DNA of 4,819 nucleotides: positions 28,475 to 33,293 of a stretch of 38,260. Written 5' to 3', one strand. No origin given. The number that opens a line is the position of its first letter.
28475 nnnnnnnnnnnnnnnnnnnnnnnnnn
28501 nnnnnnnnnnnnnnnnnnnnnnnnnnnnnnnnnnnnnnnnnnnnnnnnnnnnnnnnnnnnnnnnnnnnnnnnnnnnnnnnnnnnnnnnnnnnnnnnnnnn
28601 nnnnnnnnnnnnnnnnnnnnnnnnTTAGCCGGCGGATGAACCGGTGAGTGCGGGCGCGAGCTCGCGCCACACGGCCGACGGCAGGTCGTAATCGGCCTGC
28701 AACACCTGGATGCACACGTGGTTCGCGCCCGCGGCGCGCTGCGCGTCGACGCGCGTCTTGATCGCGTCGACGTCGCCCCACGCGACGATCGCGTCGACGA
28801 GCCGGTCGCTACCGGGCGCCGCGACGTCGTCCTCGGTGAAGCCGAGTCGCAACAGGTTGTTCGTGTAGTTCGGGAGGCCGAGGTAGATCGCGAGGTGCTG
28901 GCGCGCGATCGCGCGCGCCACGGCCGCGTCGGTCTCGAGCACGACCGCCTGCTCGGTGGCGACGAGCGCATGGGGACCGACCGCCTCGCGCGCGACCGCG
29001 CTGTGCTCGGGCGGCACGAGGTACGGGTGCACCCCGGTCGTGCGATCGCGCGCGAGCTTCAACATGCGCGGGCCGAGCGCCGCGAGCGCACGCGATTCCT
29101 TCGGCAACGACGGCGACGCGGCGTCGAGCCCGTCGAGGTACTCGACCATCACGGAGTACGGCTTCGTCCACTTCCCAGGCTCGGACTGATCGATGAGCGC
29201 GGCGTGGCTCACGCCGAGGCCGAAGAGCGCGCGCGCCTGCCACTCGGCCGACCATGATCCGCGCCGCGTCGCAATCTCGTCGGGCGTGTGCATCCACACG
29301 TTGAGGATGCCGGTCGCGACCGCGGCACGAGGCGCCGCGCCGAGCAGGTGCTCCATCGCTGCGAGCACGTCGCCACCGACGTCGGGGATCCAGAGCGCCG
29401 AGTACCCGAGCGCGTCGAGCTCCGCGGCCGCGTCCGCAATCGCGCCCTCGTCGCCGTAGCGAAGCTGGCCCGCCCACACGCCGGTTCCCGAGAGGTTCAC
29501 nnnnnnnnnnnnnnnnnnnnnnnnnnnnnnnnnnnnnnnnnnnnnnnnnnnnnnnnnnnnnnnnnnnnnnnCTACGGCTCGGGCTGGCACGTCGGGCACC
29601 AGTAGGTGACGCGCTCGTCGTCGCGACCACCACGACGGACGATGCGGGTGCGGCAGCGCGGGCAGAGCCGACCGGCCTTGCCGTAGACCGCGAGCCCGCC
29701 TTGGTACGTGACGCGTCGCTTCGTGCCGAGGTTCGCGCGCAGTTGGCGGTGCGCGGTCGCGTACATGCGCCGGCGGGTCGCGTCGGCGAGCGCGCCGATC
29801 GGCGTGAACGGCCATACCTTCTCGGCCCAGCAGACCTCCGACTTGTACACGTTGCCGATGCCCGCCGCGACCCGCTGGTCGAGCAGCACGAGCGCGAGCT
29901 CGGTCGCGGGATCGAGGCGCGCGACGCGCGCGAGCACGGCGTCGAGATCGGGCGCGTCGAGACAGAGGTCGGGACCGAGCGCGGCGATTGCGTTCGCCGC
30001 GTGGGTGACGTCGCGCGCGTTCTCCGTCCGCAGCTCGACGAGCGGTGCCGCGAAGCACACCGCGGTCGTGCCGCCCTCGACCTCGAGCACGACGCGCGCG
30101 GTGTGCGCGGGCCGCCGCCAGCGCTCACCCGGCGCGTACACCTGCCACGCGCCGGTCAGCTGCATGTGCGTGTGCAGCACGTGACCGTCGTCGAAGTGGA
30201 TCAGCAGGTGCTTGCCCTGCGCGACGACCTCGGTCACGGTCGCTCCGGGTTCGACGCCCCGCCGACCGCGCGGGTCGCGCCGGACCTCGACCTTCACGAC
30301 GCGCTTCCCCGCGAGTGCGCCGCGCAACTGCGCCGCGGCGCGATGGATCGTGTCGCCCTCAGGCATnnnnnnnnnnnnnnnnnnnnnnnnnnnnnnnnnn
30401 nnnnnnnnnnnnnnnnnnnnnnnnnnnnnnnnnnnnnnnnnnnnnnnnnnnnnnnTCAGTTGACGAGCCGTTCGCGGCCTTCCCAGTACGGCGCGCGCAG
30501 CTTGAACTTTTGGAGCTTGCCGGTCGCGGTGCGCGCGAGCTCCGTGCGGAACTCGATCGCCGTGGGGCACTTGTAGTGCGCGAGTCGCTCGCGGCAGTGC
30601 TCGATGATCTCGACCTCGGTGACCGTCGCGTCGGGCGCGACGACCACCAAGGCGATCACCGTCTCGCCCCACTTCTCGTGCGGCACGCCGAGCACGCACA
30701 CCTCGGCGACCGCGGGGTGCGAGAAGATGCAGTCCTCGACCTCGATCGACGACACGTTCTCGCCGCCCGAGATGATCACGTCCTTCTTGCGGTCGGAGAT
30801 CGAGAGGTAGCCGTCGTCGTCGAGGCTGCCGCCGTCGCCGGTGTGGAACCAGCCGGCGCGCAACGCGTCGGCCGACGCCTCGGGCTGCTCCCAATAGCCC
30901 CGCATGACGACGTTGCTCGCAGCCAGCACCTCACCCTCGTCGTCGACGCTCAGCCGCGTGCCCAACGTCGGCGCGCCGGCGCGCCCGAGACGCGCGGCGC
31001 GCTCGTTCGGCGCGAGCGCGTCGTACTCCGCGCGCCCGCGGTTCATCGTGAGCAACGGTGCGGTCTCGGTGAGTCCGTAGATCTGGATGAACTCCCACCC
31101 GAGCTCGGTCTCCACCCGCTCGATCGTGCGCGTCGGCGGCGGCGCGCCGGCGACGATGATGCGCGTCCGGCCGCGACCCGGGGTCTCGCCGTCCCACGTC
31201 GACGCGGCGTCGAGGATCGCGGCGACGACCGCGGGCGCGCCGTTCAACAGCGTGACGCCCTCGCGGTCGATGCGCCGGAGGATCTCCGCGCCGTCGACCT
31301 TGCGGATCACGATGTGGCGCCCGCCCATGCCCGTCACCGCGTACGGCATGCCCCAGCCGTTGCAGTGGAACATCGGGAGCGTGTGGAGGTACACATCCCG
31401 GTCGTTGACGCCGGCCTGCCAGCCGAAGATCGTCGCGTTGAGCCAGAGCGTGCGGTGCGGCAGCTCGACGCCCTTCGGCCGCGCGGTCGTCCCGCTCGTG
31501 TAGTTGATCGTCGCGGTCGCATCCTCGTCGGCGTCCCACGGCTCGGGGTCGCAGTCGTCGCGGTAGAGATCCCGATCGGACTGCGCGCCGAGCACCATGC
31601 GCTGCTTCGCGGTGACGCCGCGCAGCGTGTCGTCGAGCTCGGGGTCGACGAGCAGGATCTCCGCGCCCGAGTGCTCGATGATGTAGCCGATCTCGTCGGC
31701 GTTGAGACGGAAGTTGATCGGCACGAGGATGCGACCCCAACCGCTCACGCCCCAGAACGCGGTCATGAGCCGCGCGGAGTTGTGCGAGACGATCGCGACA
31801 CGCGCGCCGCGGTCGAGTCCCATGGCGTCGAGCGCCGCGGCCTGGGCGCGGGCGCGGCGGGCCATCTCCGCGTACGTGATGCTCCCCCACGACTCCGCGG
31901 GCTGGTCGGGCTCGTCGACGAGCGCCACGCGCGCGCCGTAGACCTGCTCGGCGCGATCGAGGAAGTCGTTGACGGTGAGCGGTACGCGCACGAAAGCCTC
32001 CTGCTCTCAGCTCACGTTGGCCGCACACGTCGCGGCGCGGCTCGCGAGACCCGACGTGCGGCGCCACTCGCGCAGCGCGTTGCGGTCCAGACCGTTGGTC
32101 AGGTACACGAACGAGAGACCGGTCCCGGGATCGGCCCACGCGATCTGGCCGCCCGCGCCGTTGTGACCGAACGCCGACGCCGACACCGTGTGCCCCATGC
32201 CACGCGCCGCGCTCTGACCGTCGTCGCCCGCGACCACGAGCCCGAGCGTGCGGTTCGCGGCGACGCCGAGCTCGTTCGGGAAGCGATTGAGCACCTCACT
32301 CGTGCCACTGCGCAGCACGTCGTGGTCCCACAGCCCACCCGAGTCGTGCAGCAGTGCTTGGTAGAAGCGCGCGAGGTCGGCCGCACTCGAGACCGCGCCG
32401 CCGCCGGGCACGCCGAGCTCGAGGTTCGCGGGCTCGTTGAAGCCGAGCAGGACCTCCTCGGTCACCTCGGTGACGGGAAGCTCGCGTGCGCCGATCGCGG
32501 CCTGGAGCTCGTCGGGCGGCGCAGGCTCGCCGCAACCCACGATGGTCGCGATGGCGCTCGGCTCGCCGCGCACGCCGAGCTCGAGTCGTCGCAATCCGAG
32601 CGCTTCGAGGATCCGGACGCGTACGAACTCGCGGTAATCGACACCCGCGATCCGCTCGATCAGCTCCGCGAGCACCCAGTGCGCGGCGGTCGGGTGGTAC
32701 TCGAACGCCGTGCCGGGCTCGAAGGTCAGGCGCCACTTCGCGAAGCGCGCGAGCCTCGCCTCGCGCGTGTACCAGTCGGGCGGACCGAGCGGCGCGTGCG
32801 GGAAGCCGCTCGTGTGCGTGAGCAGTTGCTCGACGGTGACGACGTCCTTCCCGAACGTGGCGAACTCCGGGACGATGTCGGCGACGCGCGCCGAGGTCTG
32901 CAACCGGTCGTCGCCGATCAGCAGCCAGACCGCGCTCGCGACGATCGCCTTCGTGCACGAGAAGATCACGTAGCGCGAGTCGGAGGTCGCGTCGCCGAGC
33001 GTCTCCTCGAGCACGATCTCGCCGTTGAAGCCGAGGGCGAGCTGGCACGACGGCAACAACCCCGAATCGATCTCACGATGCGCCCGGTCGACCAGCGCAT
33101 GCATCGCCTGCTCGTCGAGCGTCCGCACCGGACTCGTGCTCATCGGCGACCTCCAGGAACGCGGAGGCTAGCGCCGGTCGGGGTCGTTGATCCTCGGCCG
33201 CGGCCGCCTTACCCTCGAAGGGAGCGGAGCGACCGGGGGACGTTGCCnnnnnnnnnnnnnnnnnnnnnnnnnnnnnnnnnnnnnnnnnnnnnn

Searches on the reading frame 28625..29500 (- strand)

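Call 53: search_protein_families(library=pfam, proteins=[window:28625-29500:-], max_evalue=0.00001)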
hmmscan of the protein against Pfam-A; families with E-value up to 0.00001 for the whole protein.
window:28625-29500:- (291 aa): 1 family
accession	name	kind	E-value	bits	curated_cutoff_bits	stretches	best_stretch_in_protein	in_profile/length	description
PF00296.26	Bac_luciferase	-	1.6e-10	41.3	27.9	1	20-261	24-314/314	Luciferase-like monooxygenase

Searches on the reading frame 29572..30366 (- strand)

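Call 53: search_protein_families(library=pfam, proteins=[window:29572-30366:-], max_evalue=0.00001)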
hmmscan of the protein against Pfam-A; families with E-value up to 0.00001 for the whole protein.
window:29572-30366:- (264 aa): 2 families
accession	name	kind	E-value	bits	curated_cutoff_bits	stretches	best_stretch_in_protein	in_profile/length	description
PF01149.29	Fapy_DNA_glyco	-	5.3e-14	53.3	25.5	1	1-101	1-105/117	Formamidopyrimidine-DNA glycosylase N-terminal domain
PF06831.19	H2TH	-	1.9e-09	37.8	34.7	1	130-213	1-82/93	Formamidopyrimidine-DNA glycosylase H2TH domain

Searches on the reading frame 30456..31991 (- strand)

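Call 53: search_protein_families(library=pfam, proteins=[window:30456-31991:-], max_evalue=0.00001)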
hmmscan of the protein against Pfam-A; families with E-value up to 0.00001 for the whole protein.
window:30456-31991:- (511 aa): 2 families
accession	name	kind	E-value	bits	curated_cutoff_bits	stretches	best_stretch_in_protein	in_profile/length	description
PF00501.34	AMP-binding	-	2.4e-68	231.1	29.9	1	13-367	3-384/384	AMP-binding enzyme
PF13193.12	AMP-binding_C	-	4.4e-22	79.2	24.5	1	417-492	1-76/76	AMP-binding enzyme C-terminal domain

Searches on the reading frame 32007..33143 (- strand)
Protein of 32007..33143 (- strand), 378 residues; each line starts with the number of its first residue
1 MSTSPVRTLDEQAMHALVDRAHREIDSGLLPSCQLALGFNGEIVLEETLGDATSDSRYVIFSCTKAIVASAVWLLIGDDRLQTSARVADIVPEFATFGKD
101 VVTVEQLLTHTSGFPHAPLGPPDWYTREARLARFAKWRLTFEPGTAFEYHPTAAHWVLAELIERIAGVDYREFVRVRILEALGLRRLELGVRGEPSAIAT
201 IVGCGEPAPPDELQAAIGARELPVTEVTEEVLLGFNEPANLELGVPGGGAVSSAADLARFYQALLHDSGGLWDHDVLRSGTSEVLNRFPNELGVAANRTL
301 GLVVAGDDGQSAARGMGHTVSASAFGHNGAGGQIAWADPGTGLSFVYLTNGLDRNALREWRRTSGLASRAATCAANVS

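Call 53: search_protein_families(library=pfam, proteins=[window:32007-33143:-], max_evalue=0.00001)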
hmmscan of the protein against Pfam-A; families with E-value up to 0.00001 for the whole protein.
window:32007-33143:- (378 aa): 1 family
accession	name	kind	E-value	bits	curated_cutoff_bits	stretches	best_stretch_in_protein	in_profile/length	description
PF00144.29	Beta-lactamase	-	6.4e-56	190.3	27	1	30-358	14-317/329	Beta-lactamase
